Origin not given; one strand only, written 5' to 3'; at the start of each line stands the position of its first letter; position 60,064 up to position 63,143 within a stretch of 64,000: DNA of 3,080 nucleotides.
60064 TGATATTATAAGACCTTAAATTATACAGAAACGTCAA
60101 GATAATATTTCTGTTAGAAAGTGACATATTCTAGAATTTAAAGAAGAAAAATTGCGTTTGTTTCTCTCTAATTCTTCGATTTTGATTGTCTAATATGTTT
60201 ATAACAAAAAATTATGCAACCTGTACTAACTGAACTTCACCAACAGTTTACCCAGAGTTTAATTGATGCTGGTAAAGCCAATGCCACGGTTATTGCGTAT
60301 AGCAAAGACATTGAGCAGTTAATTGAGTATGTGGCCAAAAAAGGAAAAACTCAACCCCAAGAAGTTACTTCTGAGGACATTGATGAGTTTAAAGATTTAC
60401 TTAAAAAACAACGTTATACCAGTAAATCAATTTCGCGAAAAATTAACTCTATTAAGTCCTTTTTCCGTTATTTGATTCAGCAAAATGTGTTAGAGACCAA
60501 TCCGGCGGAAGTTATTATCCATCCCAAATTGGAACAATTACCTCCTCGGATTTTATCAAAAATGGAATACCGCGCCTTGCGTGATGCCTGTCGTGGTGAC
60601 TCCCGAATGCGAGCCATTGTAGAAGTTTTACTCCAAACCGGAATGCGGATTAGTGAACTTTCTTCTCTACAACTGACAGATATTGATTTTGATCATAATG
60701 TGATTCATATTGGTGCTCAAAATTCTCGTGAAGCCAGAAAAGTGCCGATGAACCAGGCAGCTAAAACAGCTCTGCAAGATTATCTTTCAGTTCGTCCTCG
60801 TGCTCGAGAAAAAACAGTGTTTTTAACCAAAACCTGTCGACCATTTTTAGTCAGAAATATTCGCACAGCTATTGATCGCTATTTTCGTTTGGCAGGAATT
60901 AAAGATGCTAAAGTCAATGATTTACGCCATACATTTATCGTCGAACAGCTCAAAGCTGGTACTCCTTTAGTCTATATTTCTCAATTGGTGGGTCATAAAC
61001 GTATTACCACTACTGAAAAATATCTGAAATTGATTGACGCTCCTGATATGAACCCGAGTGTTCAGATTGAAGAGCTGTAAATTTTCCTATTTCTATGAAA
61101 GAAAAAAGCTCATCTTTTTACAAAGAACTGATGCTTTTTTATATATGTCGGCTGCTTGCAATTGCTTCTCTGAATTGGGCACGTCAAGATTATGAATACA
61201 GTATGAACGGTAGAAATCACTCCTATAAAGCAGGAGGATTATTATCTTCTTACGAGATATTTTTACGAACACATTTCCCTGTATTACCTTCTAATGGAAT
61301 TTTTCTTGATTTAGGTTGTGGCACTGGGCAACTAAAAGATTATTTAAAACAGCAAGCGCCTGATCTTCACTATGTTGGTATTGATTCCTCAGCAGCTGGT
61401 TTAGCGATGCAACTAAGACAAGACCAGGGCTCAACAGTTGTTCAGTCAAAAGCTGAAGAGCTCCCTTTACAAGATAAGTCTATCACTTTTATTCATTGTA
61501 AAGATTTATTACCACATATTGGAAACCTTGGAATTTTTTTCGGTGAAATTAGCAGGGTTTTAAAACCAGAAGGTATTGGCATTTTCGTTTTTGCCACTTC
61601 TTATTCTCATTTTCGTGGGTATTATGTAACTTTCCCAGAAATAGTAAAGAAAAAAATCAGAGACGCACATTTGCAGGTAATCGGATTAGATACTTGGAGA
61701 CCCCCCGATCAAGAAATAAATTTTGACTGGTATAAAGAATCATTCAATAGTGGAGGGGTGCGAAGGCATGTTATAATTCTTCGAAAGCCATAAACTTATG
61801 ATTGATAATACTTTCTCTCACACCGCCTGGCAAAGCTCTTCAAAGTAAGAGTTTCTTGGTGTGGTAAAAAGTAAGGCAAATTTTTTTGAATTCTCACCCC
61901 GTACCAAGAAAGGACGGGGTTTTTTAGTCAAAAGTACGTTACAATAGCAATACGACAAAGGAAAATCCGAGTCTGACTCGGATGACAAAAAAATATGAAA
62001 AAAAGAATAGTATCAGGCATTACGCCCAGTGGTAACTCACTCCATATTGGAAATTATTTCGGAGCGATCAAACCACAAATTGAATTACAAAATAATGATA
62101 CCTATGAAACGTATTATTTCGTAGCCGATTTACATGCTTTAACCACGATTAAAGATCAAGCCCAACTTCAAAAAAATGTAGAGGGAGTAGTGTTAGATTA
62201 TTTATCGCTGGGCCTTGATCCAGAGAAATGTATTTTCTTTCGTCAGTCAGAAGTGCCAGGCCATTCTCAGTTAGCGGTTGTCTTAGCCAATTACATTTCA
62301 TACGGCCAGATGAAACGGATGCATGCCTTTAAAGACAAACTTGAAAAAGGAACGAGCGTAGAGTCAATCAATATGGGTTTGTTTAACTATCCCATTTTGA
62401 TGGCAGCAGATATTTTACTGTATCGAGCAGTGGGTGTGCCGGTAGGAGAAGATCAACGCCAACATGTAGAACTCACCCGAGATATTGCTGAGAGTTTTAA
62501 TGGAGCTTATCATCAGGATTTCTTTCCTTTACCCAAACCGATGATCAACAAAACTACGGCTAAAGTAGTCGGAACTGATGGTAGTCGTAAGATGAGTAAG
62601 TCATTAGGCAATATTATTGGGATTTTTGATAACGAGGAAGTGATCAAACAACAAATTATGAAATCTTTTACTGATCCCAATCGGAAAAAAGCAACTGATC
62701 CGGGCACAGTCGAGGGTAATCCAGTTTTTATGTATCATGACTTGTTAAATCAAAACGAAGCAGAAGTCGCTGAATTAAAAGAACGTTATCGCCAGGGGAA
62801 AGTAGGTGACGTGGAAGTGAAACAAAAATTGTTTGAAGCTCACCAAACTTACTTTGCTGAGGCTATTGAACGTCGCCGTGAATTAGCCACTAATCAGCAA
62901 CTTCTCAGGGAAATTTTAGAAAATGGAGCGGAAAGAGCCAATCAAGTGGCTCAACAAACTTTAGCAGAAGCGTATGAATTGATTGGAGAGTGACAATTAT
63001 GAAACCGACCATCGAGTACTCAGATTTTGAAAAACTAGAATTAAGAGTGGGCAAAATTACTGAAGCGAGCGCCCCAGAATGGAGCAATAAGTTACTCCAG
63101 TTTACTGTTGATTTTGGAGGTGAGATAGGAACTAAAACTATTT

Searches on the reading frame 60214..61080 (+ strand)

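Call 88: search_protein_families(library=pfam, proteins=[window:60214-61080:+], max_evalue=0.0001)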
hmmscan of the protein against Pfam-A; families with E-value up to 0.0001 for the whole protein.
window:60214-61080:+ (288 aa): 4 families
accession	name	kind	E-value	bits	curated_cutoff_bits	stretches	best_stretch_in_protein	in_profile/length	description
PF00589.27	Phage_integrase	-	9e-31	107.4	27.1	1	114-273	3-168/172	Phage integrase family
PF02899.23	Phage_int_SAM_1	-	5.7e-12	46.2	22.3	1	10-90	2-82/83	Phage integrase, N-terminal SAM-like domain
PF13495.12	Phage_int_SAM_4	-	3.4e-10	40.6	27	1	9-91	2-82/85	Phage integrase, N-terminal SAM-like domain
PF13102.12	Phage_int_SAM_5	-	5.2e-06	27.2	22.3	1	20-97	17-92/98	Phage integrase SAM-like domain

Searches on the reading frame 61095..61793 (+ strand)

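Call 88: search_protein_families(library=pfam, proteins=[window:61095-61793:+], max_evalue=0.0001)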
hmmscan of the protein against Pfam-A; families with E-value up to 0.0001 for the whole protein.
window:61095-61793:+ (232 aa): 6 families
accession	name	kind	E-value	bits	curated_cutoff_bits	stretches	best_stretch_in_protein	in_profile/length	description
PF08241.18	Methyltransf_11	-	9e-18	65.1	21.2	1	71-163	1-94/95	Methyltransferase domain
PF13649.12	Methyltransf_25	-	3.2e-14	53.8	27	1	71-160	2-97/97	Methyltransferase domain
PF13847.12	Methyltransf_31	-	3.5e-13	49.9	27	1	67-163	4-108/145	Methyltransferase domain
PF13489.12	Methyltransf_23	-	1.9e-12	47.6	27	1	61-170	17-120/164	Methyltransferase domain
PF08242.18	Methyltransf_12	-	2.2e-12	48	30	1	71-161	1-97/98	Methyltransferase domain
PF01728.25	FtsJ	-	2.7e-05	24.6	24.1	1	60-128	15-83/181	FtsJ-like methyltransferase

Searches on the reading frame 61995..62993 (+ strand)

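Call 88: search_protein_families(library=pfam, proteins=[window:61995-62993:+], max_evalue=0.0001)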
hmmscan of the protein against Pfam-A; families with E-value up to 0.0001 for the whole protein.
window:61995-62993:+ (332 aa): 1 family
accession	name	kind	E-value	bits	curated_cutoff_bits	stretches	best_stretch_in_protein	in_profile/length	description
PF00579.31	tRNA-synt_1b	-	6.4e-69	232.9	21.1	1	4-287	7-291/292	tRNA synthetases class I (W and Y)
